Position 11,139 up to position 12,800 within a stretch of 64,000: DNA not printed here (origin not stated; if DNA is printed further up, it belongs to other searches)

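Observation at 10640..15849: AT-rich redox island: orphan CydA-like subunit, PAS-sigma54 activator and di-heme cytochrome c peroxidase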

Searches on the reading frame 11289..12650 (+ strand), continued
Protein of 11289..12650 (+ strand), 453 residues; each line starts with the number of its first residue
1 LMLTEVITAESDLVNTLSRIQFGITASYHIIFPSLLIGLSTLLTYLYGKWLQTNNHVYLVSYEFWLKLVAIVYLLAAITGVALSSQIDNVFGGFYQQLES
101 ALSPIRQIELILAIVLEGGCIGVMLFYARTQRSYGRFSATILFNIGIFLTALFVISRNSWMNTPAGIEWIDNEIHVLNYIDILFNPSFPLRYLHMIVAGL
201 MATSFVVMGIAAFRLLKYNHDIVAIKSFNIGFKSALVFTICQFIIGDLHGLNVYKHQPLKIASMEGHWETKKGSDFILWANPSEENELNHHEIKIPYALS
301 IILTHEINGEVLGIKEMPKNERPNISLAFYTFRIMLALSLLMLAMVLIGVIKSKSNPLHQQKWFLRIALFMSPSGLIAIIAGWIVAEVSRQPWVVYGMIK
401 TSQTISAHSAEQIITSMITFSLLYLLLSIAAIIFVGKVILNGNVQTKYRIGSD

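Call 27: find_encoding_contigs(protein=P0050, flank=6000, max_places=2)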
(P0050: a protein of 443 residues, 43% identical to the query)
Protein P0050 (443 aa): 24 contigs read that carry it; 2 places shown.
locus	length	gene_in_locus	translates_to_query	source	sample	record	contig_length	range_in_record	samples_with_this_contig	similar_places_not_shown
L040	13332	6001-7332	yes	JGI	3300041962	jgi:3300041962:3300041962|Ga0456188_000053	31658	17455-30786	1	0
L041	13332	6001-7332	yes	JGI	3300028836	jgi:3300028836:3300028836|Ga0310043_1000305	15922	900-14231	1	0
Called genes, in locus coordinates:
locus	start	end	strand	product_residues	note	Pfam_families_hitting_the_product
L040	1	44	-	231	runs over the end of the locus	PF01750:HycI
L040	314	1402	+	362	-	PF01058:Oxidored_q6, PF14720:NiFe_hyd_SSU_C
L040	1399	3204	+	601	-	PF27537:HoxH (weak), PF00374:NiFeSe_Hases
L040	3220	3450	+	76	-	-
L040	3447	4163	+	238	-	PF01292:Ni_hydr_CYTB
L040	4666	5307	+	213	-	PF00072:Response_reg, PF13384:HTH_23 (faint), PF00196:GerE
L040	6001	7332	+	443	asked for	PF01654:Cyt_bd_oxida_I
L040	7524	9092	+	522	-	PF03098:An_peroxidase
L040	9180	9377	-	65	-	-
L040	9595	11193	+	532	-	PF00999:Na_H_Exchanger, PF02254:TrkA_N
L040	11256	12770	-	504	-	PF00291:PALP, PF00585:Thr_dehydrat_C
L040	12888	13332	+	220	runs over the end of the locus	PF06026:Rib_5-P_isom_A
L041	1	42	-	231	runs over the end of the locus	PF01750:HycI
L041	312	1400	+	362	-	PF01058:Oxidored_q6, PF14720:NiFe_hyd_SSU_C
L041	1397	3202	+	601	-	PF27537:HoxH (weak), PF00374:NiFeSe_Hases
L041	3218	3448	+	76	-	-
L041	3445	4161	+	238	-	PF01292:Ni_hydr_CYTB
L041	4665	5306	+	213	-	PF00072:Response_reg, PF13384:HTH_23 (faint), PF00196:GerE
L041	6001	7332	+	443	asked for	PF01654:Cyt_bd_oxida_I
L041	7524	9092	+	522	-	PF03098:An_peroxidase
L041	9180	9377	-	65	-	-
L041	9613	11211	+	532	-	PF00999:Na_H_Exchanger, PF02254:TrkA_N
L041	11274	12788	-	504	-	PF00291:PALP, PF00585:Thr_dehydrat_C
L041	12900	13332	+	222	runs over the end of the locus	PF06026:Rib_5-P_isom_A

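Call 32: find_encoding_contigs(protein=P0007, flank=8000, max_places=1)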
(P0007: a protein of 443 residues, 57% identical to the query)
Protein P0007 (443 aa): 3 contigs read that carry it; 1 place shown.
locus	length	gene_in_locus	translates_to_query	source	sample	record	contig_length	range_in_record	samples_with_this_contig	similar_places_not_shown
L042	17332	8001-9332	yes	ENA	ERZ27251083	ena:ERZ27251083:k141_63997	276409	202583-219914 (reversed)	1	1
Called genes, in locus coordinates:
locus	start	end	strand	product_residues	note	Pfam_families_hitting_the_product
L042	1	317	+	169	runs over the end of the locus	PF01978:TrmB (faint), PF01047:MarR, PF12802:MarR_2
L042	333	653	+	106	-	PF10052:DUF2288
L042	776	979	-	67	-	PF00313:CSD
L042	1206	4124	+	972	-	PF18339:Tudor_1_RapA, PF18337:Tudor_RapA, PF00176:SNF2-rel_dom, PF04851:ResIII, PF00270:DEAD, PF00271:Helicase_C, PF12137:RapA_C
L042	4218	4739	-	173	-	-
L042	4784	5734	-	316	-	-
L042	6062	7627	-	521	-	PF00005:ABC_tran, PF02463:SMC_N (faint), PF03193:RsgA_GTPase (faint), PF13175:AAA_15 (faint), PF13555:AAA_29 (faint), PF00004:AAA (faint), PF12848:ABC_tran_Xtn, PF00005:ABC_tran, +6 more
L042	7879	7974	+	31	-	-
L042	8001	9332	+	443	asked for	PF01654:Cyt_bd_oxida_I, PF03600:CitMHS (faint)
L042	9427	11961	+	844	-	PF03372:Exo_endo_phos, PF19580:Exo_endo_phos_3 (weak)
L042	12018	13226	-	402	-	PF07690:MFS_1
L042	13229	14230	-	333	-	PF00044:Gp_dh_N, PF02800:Gp_dh_C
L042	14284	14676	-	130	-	PF01022:HTH_5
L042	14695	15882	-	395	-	PF02666:PS_Dcarbxylase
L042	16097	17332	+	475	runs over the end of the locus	-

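Call 33: find_encoding_contigs(protein=P0037, flank=8000, max_places=1)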
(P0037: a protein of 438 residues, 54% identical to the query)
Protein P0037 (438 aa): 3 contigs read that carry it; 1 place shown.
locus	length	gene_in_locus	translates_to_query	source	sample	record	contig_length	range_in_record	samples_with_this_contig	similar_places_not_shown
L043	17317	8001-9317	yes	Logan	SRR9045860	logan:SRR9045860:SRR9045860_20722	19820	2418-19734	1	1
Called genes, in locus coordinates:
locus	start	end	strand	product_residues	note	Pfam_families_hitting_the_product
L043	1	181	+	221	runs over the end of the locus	PF00230:MIP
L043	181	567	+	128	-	PF01451:LMWPc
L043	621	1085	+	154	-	PF00578:AhpC-TSA, PF08534:Redoxin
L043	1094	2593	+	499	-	PF00561:Abhydrolase_1, PF12146:Hydrolase_4 (faint), PF08386:Abhydrolase_4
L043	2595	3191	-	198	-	PF19540:DUF6064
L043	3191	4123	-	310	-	PF00248:Aldo_ket_red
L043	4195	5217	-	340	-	PF23368:DUF7092, PF01435:Peptidase_M48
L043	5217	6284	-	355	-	PF05987:DUF898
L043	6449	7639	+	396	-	PF00015:MCPsignal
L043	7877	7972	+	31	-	-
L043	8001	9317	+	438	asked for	PF01654:Cyt_bd_oxida_I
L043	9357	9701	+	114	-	PF09413:DUF2007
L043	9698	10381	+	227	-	PF00849:PseudoU_synth_2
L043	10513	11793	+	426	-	PF00072:Response_reg, PF00990:GGDEF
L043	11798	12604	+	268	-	-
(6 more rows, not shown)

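Call 34: find_encoding_contigs(protein=P0041, flank=8000, max_places=1)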
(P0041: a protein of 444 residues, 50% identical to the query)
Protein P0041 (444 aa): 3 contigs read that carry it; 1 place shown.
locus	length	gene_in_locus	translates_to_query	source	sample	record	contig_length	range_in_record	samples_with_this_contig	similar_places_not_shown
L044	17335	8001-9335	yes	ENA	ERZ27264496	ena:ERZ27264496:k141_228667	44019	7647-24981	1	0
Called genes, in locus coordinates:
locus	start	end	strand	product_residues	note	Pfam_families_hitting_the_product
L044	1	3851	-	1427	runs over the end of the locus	PF00270:DEAD, PF04851:ResIII, PF00271:Helicase_C, PF19306:WHD_Lhr, PF08494:DEAD_assoc, PF23235:WHD_3rd_Lhr, PF23234:WHD_4th_Lhr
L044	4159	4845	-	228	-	PF00753:Lactamase_B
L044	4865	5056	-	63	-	PF11127:YgaP-like_TM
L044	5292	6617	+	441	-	PF08448:PAS_4, PF00158:Sigma54_activat, PF14532:Sigma54_activ_2, PF07724:AAA_2 (weak), PF07728:AAA_5, PF25601:AAA_lid_14, PF02954:HTH_8 (weak)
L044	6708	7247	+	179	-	PF00376:MerR, PF13411:MerR_1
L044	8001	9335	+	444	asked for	PF01654:Cyt_bd_oxida_I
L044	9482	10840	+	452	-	PF03150:CCP_MauG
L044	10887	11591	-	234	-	-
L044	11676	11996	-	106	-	-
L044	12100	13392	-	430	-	PF13191:AAA_16 (weak), PF01637:ATPase_2 (faint), PF13401:AAA_22, PF09848:SLFN-g3_helicase (faint), PF13173:AAA_14 (faint), PF16697:Yop-YscD_cpl, PF00498:FHA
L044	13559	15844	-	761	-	PF00512:HisKA, PF02518:HATPase_c, PF00072:Response_reg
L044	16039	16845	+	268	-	PF01416:PseudoU_synth_1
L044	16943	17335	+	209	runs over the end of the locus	PF00697:PRAI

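Call 50: find_encoding_contigs(protein=P0058, flank=5000, max_places=1)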
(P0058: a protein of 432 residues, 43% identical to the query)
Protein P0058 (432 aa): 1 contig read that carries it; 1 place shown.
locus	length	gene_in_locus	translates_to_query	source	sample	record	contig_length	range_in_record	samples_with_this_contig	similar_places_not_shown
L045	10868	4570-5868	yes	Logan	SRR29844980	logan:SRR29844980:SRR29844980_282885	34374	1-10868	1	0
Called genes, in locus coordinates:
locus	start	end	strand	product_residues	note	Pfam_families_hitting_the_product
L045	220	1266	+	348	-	PF06812:ImpA_N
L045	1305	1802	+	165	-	PF05591:T6SS_VipA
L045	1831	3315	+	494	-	PF04380:BMFP (weak), PF05943:VipB, PF18945:VipB_2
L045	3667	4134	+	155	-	PF05638:T6SS_HCP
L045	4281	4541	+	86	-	-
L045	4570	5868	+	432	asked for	PF01654:Cyt_bd_oxida_I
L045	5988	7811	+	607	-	PF09994:T6SS_Tle1-like_cat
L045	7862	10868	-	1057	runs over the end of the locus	PF25873:WHD_MalT, PF17874:TPR_MalT (weak), PF03704:BTAD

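Call 51: find_encoding_contigs(protein=P0049, flank=5000, max_places=1)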
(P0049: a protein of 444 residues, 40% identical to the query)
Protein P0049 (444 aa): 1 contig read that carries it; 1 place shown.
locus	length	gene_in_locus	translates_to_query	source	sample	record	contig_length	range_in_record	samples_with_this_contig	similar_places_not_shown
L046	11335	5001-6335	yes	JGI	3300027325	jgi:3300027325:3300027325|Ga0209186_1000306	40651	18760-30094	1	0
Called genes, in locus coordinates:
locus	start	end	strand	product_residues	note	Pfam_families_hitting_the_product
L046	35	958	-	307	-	PF03881:Fructosamin_kin, PF01636:APH, PF03881:Fructosamin_kin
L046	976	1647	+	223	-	PF00300:His_Phos_1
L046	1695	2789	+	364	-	PF07366:SnoaL, PF12680:SnoaL_2 (faint), PF07366:SnoaL (weak)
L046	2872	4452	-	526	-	PF02074:Peptidase_M32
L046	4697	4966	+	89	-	-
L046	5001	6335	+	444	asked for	PF01654:Cyt_bd_oxida_I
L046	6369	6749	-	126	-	PF00856:SET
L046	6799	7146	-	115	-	PF07238:PilZ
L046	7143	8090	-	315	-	PF13177:DNA_pol3_delta2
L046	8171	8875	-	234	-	PF02223:Thymidylate_kin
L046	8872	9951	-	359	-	PF02618:YceG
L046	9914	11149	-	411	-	PF00109:ketoacyl-synt, PF02801:Ketoacyl-synt_C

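Call 52: find_encoding_contigs(protein=P0056, flank=5000, max_places=1)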
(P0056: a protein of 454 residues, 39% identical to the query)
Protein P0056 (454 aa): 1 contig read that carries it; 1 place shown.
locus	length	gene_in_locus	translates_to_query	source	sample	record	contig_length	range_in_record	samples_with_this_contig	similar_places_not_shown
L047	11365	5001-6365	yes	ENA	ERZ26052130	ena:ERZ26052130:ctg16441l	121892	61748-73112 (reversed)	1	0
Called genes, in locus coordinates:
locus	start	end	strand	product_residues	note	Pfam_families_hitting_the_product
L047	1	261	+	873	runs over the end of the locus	PF00082:Peptidase_S8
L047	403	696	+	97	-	-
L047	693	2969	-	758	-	PF01804:Penicil_amidase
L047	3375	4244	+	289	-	PF04909:Amidohydro_2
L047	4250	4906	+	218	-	PF03737:RraA-like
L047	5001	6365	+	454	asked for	PF01654:Cyt_bd_oxida_I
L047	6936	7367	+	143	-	PF02322:Cyt_bd_oxida_II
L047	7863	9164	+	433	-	PF00999:Na_H_Exchanger, PF02254:TrkA_N (weak)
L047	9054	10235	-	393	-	PF00753:Lactamase_B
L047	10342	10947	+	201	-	PF04290:DctQ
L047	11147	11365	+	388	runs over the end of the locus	PF06808:DctM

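Call 71: predict_structure(alignment_id=A2)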
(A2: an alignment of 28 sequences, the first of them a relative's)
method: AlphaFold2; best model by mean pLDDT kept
length: 452 residues; sequences in the alignment: 28
mean_pLDDT: 80.7   pTM: 0.85
mean pLDDT of the five models: 80.7, 76.7, 75.3, 73.2, 72.0
residues with pLDDT >= 90: 165; 70-90: 184; 50-70: 81; < 50: 22
segments of 3 or more residues with pLDDT < 50: 391-402, 444-452
pLDDT, mean of each block of 10 residues (from residue 1): 60 70 80 95 97 93 94 89 69 58 75 86 79 91 93 74 66 74 74 93 98 93 96 97 79 69 81 77 83 74 65 77 81 92 97 95 97 94 73 41 64 82 92 90 44 32
secondary structure, 60 per line:
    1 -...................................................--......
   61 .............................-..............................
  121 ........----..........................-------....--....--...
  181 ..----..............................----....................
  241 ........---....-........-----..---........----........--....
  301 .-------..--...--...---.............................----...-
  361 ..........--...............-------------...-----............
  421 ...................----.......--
elements in order: H2-52 H55-89 H91-128 H133-158 E166-169 E172-175 H178-182 H187-216 H221-248 H252-255 H257-264 E275-282 E287-294 H297-301 H324-352 H361-370 H373-387 H409-439 H444-450

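Call 77: fold_search(model_id=the predicted structure, library=pdb)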
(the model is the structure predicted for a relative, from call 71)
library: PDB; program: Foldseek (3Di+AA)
matches with E <= 10: 462; with E <= 0.001: 19
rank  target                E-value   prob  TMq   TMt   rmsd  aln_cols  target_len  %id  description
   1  7ose_A                3.7e-24  1.00  0.85  0.77   3.9       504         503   26  cytochrome bd-II type oxidase with bound aurachin D (released 2021-11-17)
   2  5doq_A                5.2e-22  1.00  0.87  0.91   2.6       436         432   28  The structure of bd oxidase from Geobacillus thermodenitrificans (released 2016-05-04)
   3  7nkz_A                1.3e-21  1.00  0.87  0.86   3.4       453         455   25  Cryo-EM structure of the cytochrome bd oxidase from M. tuberculosis at 2.5 A resolution (released 2021-09-22)
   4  9fka_A                1.9e-20  1.00  0.84  0.83   3.0       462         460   24  Cryo-EM structure of the reduced cytochrome bd oxidase from M. tuberculosis (released 2025-02-12)
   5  7oy2_C                1.9e-19  1.00  0.76  0.76   9.9       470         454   26  High resolution structure of cytochrome bd-II oxidase from E. coli (released 2021-12-15)
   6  6rx4_A                1.0e-17  1.00  0.77  0.74   9.7       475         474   23  THE STRUCTURE OF BD OXIDASE FROM ESCHERICHIA COLI (released 2019-11-20)
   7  6rko_A                4.4e-17  1.00  0.73  0.74   9.1       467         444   22  Cryo-EM structure of the E. coli cytochrome bd-I oxidase at 2.68 A resolution (released 2019-10-16)
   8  7d5i_A                1.5e-16  1.00  0.77  0.78   5.8       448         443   22  Structure of Mycobacterium smegmatis bd complex in the apo-form. (released 2021-06-23)
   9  8b4o_A                5.2e-16  1.00  0.74  0.76   6.3       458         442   22  Cryo-EM structure of cytochrome bd oxidase from C. glutamicum (released 2022-12-28)
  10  9r2g_A                5.4e-16  1.00  0.72  0.86   3.3       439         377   19  Cytochrome bd II oxidase qOR-2 type from Mycobacterium smegmatis (released 2026-03-04)
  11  6rko_B                1.3e-06  1.00  0.57  0.66   8.7       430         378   11  Cryo-EM structure of the E. coli cytochrome bd-I oxidase at 2.68 A resolution (released 2019-10-16)
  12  6rx4_B                2.5e-06  1.00  0.55  0.64   8.8       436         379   12  THE STRUCTURE OF BD OXIDASE FROM ESCHERICHIA COLI (released 2019-11-20)
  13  7oy2_B                4.9e-06  1.00  0.48  0.55   8.2       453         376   11  High resolution structure of cytochrome bd-II oxidase from E. coli (released 2021-12-15)
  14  7ose_B                1.5e-05  1.00  0.50  0.59   9.6       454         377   12  cytochrome bd-II type oxidase with bound aurachin D (released 2021-11-17)
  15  7nkz_B                3.0e-05  1.00  0.55  0.72   4.9       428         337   11  Cryo-EM structure of the cytochrome bd oxidase from M. tuberculosis at 2.5 A resolution (released 2021-09-22)
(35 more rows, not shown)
